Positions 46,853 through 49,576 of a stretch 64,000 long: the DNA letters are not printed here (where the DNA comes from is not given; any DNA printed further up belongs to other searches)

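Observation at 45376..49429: XRE repressor with a promoter-embedded palindromic operator controlling a 1247-aa mosaic surface lipoprotein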

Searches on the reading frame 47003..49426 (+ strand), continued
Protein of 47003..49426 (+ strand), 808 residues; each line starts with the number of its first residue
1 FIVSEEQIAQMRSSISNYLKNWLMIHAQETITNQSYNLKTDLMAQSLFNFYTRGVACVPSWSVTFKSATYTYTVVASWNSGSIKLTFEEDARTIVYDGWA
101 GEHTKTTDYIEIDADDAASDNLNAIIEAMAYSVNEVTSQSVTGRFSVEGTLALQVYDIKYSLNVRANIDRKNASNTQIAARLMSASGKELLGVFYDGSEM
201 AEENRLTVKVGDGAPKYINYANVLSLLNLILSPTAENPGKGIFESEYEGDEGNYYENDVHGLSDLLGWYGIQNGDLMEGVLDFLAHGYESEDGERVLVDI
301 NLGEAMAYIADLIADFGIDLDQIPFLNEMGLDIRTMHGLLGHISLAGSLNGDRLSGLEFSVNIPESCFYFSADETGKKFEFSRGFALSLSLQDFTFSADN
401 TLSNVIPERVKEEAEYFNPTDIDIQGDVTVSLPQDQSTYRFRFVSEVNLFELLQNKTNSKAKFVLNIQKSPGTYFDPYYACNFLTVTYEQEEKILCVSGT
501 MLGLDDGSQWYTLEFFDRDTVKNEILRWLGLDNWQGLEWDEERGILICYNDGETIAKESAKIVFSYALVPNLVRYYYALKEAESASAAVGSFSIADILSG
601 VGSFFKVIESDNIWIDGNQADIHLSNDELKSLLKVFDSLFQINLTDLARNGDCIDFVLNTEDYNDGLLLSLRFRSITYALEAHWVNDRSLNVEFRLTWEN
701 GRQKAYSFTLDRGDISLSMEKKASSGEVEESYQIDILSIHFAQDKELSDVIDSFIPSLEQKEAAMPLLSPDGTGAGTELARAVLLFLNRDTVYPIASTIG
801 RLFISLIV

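Call 90: search_protein_families(library=pfam, alignment_id=A3, max_evalue=0.05)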
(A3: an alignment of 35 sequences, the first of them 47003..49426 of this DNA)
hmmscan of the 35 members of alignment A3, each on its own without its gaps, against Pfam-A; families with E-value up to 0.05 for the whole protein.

A. member 1, window:47003-49426:+ (808 aa): 0 families

B. families by the number of members that match (of 35 scanned): 13 families
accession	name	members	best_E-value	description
PF09479.16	Flg_new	2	7.8e-31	Listeria-Bacteroides repeat domain (List_Bact_rpt)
PF13306.12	LRR_5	1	2.9e-47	BspA type Leucine rich repeat region (6 copies)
PF18998.6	Flg_new_2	1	8.8e-06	Divergent InlB B-repeat domain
PF04041.19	Glyco_hydro_130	1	0.0083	beta-1,4-mannooligosaccharide phosphorylase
PF01391.23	Collagen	1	0.014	Collagen triple helix repeat (20 copies)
PF22280.2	VtrC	1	0.015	VtrC lipocalin-like domain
PF17528.7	HdcB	1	0.023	Histidine decarboxylase maturation protein HdcB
PF17423.7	SwrA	1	0.032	Swarming motility protein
PF04984.19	Phage_sheath_1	1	0.033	Phage tail sheath protein subtilisin-like domain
PF01105.29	EMP24_GP25L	1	0.033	emp24/gp25L/p24 family/GOLD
PF00801.26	PKD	1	0.038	PKD domain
PF14173.11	ComGG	1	0.039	ComG operon protein 7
PF13627.12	LptM_cons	1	0.045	LPS-assembly lipoprotein LptM, conserved region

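Call 91: search_solved_structures(query=A3, max_evalue=5)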
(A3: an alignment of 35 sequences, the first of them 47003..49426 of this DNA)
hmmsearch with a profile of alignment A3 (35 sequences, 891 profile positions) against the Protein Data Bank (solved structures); distinct sequences matched with E-value up to 5: 48.
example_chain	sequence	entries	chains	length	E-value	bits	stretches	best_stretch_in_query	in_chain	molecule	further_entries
5da4_A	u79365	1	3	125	0.013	16.8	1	521-591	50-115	Nanobody recognizing the membrane protein SLC26Dg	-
5da0_B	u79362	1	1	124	0.013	16.8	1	521-591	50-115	Nanobody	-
5ubt_B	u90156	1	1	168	0.08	14.2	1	37-105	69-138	Phosphatidylinositol 3-kinase regulatory subunit alpha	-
5dxh_B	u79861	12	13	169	0.081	14.2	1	37-105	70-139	Phosphatidylinositol 3-kinase regulatory subunit alpha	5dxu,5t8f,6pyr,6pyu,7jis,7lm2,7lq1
5vlr_B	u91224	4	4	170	0.082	14.1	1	37-105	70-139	Phosphatidylinositol 3-kinase regulatory subunit alpha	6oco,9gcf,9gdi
7v23_O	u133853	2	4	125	0.083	14.1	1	524-591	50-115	the heavy chain of N12-9 Fab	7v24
6g6w_B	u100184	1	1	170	0.084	14.1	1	37-105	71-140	Phosphatidylinositol 3-kinase regulatory subunit alpha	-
9l3r_B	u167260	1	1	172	0.092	14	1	37-105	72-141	Phosphatidylinositol 3-kinase regulatory subunit alpha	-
2k5q_A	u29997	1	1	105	0.11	13.7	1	718-811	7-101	Hypothetical Membrane Associated Protein BcR97A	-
7te6_C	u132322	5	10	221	0.13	13.4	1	520-572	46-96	Fab5 heavy chain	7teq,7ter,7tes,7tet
6ocu_B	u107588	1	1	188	0.14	13.4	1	37-105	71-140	Phosphatidylinositol 3-kinase regulatory subunit alpha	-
4hep_G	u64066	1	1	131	0.23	12.7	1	524-576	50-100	vHH17 domain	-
5b4m_H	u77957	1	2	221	0.24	12.6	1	521-573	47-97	Fab heavy chain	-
7e8c_H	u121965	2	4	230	0.24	12.6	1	524-591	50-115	N9 H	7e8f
9ert_B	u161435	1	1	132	0.28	12.4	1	520-574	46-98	Chains: B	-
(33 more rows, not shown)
